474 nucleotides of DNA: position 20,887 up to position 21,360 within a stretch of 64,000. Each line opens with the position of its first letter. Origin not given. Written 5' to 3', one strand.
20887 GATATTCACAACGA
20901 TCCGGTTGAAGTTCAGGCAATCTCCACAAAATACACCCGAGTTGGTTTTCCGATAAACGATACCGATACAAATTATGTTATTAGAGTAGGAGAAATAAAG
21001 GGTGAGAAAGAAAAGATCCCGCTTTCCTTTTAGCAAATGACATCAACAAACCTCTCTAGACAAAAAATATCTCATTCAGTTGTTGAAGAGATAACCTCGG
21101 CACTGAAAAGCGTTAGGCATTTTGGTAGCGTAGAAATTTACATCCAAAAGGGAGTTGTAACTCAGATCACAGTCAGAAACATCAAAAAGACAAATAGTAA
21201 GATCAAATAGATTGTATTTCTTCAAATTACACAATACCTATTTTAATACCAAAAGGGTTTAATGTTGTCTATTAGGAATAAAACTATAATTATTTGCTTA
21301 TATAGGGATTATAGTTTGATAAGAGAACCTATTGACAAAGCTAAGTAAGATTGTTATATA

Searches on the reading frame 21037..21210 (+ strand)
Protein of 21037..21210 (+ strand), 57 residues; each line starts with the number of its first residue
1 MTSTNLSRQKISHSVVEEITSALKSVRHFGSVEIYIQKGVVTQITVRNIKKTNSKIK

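Call 13: search_protein_families(library=pfam, proteins=[window:21037-21210:+], max_evalue=0.01)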
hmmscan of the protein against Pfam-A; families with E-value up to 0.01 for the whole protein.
window:21037-21210:+ (57 aa): 1 family
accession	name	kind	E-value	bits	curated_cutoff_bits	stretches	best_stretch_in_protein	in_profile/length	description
PF10055.14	DUF2292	-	1.1e-07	31.8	22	1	15-44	1-29/37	Uncharacterized small protein (DUF2292)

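Call 30: search_solved_structures(query=window:21037-21207:+, max_evalue=10, show_alignments=2)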
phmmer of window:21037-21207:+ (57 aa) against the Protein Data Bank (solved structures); distinct sequences matched with E-value up to 10: 0.

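Call 31: search_protein_families(library=ncbifam, proteins=[window:21037-21210:+], max_evalue=0.01)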
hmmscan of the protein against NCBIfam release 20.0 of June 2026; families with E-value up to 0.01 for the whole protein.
window:21037-21210:+ (57 aa): 1 family
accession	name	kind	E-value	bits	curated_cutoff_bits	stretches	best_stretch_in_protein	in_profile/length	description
NF033785.1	sulfur_OscA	equivalog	2.4e-05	24.2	85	1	14-45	15-45/60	sulfur starvation response protein OscA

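Call 40: find_homologous_proteins(query=window:21037-21207:+, max_evalue=0.001)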
Query window:21037-21207:+ (57 aa): 194 proteins with E <= 0.001 among 204 candidates; the best 120 are listed.
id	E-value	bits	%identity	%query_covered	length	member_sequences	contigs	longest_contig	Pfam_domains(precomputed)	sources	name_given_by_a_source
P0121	2.3e-26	106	100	100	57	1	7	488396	PF10055.15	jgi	-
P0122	4.0e-19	84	79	100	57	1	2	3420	PF10055.15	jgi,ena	-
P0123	2.1e-18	82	75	100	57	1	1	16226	PF10055.15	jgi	-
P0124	4.9e-18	81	74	100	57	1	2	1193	PF10055.15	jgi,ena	-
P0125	4.1e-17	78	72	100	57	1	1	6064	PF10055.15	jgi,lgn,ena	-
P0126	1.6e-16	76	75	93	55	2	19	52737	PF10055.15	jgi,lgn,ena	-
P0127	1.9e-15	73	76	95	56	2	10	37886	PF10055.15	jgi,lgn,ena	-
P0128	2.9e-15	72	73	91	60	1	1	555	PF10055.15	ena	-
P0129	3.6e-15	72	73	91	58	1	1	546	PF10055.15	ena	-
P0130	5.0e-15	71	71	91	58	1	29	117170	PF10055.15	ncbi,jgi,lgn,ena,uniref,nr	ncbi:MAG: hypothetical protein UT24_C0008G0040 [Candidatus Woesebacteria bacterium GW2011_GWB1_39_12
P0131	5.0e-15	71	73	91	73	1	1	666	PF10055.15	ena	-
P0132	5.0e-15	71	71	91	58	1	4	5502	PF10055.15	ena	-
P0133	3.4e-14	69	73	89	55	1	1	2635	PF10055.15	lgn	-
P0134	6.8e-14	68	68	93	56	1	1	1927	PF10055.15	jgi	jgi:hypothetical protein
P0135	9.9e-14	67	67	95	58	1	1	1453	PF10055.15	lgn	-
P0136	1.0e-13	67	65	96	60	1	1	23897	PF10055.15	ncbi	-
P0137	1.7e-13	67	73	89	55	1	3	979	PF10055.15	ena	-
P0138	2.6e-13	66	69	95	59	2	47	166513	PF10055.15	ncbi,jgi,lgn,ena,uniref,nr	ncbi:hypothetical protein A2865_03105 [Candidatus Woesebacteria bacterium RIFCSPHIGHO2_01_FULL_39_17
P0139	4.9e-13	65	80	77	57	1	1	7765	PF10055.15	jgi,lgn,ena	-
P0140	9.4e-13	64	68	93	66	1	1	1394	PF10055.15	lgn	-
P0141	1.3e-12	64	70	88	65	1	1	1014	PF10055.15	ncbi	-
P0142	1.5e-12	64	67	95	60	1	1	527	PF10055.15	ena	-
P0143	1.6e-12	64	78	79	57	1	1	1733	PF10055.15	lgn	-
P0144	1.7e-12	64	64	88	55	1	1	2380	PF10055.15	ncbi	-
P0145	2.2e-12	63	63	95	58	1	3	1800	PF10055.15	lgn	-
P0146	2.4e-12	63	73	79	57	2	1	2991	PF10055.15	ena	-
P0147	4.9e-12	62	71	84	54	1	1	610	PF10055.15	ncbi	-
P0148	5.0e-12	62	63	91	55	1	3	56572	PF10055.15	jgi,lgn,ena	jgi:hypothetical protein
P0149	5.3e-12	62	67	84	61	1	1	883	PF10055.15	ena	-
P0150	6.3e-12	62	61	95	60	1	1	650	PF10055.15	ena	-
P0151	7.9e-12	62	66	93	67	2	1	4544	PF10055.15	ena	-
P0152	9.5e-12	61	62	93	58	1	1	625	PF10055.15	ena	-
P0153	1.0e-11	61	67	86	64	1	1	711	PF10055.15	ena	-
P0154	1.0e-11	61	72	88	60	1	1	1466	PF10055.15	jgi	-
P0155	1.1e-11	61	70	93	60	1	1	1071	PF10055.15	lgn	-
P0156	1.3e-11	61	61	95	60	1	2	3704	PF10055.15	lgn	-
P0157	1.3e-11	61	68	88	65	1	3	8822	PF10055.15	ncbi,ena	-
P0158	1.5e-11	61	67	89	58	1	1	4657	PF10055.15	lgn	-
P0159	1.6e-11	61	69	89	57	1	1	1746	PF10055.15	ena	-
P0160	1.7e-11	61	69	86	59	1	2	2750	PF10055.15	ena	-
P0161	1.8e-11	60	67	89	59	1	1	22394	PF10055.15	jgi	jgi:hypothetical protein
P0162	2.2e-11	60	65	91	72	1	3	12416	PF10055.15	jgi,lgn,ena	-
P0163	2.2e-11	60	65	91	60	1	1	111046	PF10055.15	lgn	-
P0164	2.3e-11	60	58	96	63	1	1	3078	PF10055.15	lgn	-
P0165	2.7e-11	60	66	93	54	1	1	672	PF10055.15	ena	-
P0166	3.0e-11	60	65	86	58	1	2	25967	PF10055.15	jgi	jgi:hypothetical protein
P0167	3.3e-11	60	73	79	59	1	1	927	PF10055.15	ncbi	-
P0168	3.5e-11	60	69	86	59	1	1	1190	PF10055.15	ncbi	-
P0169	4.1e-11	59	67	84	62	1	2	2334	PF10055.15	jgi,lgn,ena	-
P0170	4.6e-11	59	63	91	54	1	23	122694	PF10055.15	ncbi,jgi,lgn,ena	-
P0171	5.0e-11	59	70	81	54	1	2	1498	PF10055.15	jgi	jgi:hypothetical protein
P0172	5.6e-11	59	67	86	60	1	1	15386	PF10055.15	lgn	-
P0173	5.7e-11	59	65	86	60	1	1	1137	PF10055.15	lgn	-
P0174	5.9e-11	59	64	88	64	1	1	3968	PF10055.15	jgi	-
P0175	6.5e-11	59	63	89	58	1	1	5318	PF10055.15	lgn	-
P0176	6.7e-11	59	76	74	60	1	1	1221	PF10055.15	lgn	-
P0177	6.9e-11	59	63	91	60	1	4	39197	PF10055.15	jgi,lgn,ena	-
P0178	7.1e-11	59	65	86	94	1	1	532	PF10055.15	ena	-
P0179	7.3e-11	59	68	77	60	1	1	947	PF10055.15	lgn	-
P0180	7.9e-11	59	65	89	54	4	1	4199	PF10055.15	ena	-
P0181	1.2e-10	58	57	93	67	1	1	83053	PF10055.15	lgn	-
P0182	1.2e-10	58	62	88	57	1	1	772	PF10055.15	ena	-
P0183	1.3e-10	58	62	91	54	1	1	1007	PF10055.15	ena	-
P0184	1.3e-10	58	63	86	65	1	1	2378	PF10055.15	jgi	jgi:hypothetical protein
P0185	1.4e-10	58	68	88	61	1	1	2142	PF10055.15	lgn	-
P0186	1.5e-10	58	62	93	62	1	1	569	PF10055.15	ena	-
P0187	1.5e-10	58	67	86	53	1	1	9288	PF10055.15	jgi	-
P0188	1.5e-10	58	62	93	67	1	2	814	PF10055.15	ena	-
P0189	1.5e-10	58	68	82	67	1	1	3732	PF10055.15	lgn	-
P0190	1.7e-10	58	62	88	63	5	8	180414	PF10055.15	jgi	-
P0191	1.7e-10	57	80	70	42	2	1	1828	PF10055.15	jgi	-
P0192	1.8e-10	57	61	95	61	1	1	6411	PF10055.15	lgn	-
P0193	2.1e-10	57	57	93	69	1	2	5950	PF10055.15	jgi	-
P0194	2.2e-10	57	74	74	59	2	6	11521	PF10055.15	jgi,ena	-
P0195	2.3e-10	57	56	95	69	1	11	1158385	PF10055.15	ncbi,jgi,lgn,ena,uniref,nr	ncbi:MAG: hypothetical protein A2900_02750 [Candidatus Chisholmbacteria bacterium RIFCSPLOWO2_01_FUL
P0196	2.3e-10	57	62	93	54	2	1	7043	PF10055.15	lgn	-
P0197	2.3e-10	57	62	91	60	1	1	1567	PF10055.15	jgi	jgi:hypothetical protein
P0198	2.4e-10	57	65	84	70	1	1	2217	PF10055.15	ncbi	-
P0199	2.6e-10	57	63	89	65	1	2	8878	PF10055.15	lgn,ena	-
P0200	2.8e-10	57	56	96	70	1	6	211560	PF10055.15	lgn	-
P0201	3.2e-10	57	69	84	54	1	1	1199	PF10055.15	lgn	-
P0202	3.3e-10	57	71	74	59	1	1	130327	PF10055.15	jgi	jgi:hypothetical protein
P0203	3.5e-10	57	70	81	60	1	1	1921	PF10055.15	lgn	-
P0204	3.7e-10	56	63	89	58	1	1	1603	PF10055.15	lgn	-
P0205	3.7e-10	56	53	79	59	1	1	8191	PF10055.15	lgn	-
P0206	4.2e-10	56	65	84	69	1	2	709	PF10055.15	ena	-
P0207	4.3e-10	56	69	84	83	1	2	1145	PF10055.15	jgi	jgi:hypothetical protein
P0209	4.7e-10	56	59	95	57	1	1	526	PF10055.15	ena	-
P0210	5.6e-10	56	62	88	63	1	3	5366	PF10055.15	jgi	jgi:hypothetical protein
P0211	5.6e-10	56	62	96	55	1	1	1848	PF10055.15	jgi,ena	-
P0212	5.9e-10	56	62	88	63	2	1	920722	PF10055.15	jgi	jgi:hypothetical protein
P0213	6.1e-10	56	77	75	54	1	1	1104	PF10055.15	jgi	-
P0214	6.9e-10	56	64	82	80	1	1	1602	PF10055.15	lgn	-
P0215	7.1e-10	56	64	82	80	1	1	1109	PF10055.15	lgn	-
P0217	8.4e-10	55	63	86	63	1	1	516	PF10055.15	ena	-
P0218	8.5e-10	55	57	86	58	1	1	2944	PF10055.15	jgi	-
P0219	8.7e-10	55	63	91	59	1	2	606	PF10055.15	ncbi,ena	-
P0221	9.7e-10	55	59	89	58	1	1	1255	PF10055.15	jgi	-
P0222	1.0e-9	55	67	81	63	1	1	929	PF10055.15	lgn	-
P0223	1.1e-9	55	64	93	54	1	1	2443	PF10055.15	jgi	-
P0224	1.1e-9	55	65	86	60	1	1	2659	PF10055.15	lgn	-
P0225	1.3e-9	55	67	84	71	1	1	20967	PF10055.15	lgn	-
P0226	1.3e-9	55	63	91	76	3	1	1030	PF10055.15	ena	-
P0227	1.4e-9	55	60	84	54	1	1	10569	PF10055.15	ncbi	-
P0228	1.4e-9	55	62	88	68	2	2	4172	PF10055.15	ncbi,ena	-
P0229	1.5e-9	55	60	82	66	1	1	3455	PF10055.15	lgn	-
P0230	1.6e-9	55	67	81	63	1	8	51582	PF10055.15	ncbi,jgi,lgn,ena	-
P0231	1.7e-9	54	57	86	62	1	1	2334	PF10055.15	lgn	-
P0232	1.8e-9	54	62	88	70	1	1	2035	PF10055.15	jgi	jgi:hypothetical protein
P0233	1.9e-9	54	61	86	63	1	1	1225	PF10055.15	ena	-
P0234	2.0e-9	54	62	88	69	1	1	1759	PF10055.15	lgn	-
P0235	2.0e-9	54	61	89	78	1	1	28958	PF10055.15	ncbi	-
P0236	2.0e-9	54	61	89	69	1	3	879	PF10055.15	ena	-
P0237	2.1e-9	54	67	79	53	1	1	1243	PF10055.15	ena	-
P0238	2.2e-9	54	65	84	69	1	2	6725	PF10055.15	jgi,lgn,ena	-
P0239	2.4e-9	54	62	88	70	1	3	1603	PF10055.15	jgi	jgi:hypothetical protein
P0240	2.6e-9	54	59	86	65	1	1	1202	PF10055.15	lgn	-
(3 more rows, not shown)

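Call 45: predict_structure(alignment_id=A4)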
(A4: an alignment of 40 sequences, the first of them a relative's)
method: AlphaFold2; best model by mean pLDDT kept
length: 57 residues; sequences in the alignment: 40
mean_pLDDT: 80.9   pTM: 0.53
mean pLDDT of the five models: 80.9, 76.4, 74.3, 70.0, 63.3
residues with pLDDT >= 90: 18; 70-90: 26; 50-70: 12; < 50: 1
segments of 3 or more residues with pLDDT < 50: none
pLDDT, mean of each block of 10 residues (from residue 1): 59 87 90 88 89 68
secondary structure, 60 per line:
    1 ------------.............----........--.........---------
elements in order: H13-25 E30-37 E40-48

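Call 49: fold_search(model_id=the predicted structure, library=pdb)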
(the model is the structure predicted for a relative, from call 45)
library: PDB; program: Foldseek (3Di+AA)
matches with E <= 10: 103; with E <= 0.001: 0
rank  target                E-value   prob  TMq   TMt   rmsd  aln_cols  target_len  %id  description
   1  1yfb_A                9.8e-01  0.05  0.18  0.19  11.1        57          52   18  The solution structure of the N-domain of the transcription factor abrB (released 2005-04-12)
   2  7jhh_A                1.6e+00  0.20  0.41  0.09   6.0        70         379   13  Cryo-EM structure of ATP-bound fully inactive AMPK in complex with Fab and nanobody (released 2021-07-21)
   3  7jhg_A                2.3e+00  0.15  0.41  0.09   6.1        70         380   13  Cryo-EM structure of ATP-bound fully inactive AMPK in complex with Dorsomorphin (Compound C) and Fab-nanobody (released 2021-07-21)
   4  9ccg_A                2.5e+00  0.14  0.37  0.06   5.6        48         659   23  Fusobacterium nucleatum BamA-Fab 9 complex (released 2025-09-17)
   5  9ccg_D                2.5e+00  0.14  0.37  0.05   5.6        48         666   23  Fusobacterium nucleatum BamA-Fab 9 complex (released 2025-09-17)
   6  2cjr_A                2.9e+00  0.08  0.28  0.17   3.7        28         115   11  Crystal structure of oligomerization domain of SARS coronavirus nucleocapsid protein. (released 2007-04-10)
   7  9f8y_D                3.1e+00  0.11  0.35  0.19   5.9        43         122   21  Crystal structure of a designed three-motif Respiratory Syncytial Virus immunogen (released 2025-05-21)
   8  8s89                  3.1e+00  0.05  0.24  0.06   5.9        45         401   16  Efficient and scalable protein design using a relaxed sequence space (released 2024-10-16)
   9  9c7n_A                3.7e+00  0.08  0.33  0.27   5.3        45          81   16  Crystal Structure of the GL3 ACT-like Domain (released 2025-10-08)
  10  7dfh_A                3.7e+00  0.05  0.26  0.03   5.6        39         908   18  Structure of COVID-19 RNA-dependent RNA polymerase bound to ribavirin (released 2021-11-17)
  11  3zqm_A                4.3e+00  0.05  0.26  0.25  12.4        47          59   19  Crystal structure of the small terminase oligomerization core domain from a SPP1-like bacteriophage (crystal form 1) (released 2011-12-28)
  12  1ci8_A                4.6e+00  0.11  0.32  0.07   5.6        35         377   20  ESTERASE ESTB FROM BURKHOLDERIA GLADIOLI: AN ESTERASE WITH (BETA)-LACTAMASE FOLD. (released 2001-12-12)
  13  7f2e_C                4.6e+00  0.07  0.26  0.17   3.8        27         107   11  SARS-CoV-2 nucleocapsid protein C-terminal domain (dodecamer) (released 2021-10-20)
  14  7n0i_A                4.6e+00  0.06  0.27  0.19   3.8        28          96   11  Structure of the SARS-CoV-2 N protein C-terminal domain bound to single-domain antibody E2 (released 2021-06-09)
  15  2gib_A                4.6e+00  0.06  0.27  0.19   3.7        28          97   11  Crystal structure of the SARS coronavirus nucleocapsid protein dimerization domain (released 2006-04-25)
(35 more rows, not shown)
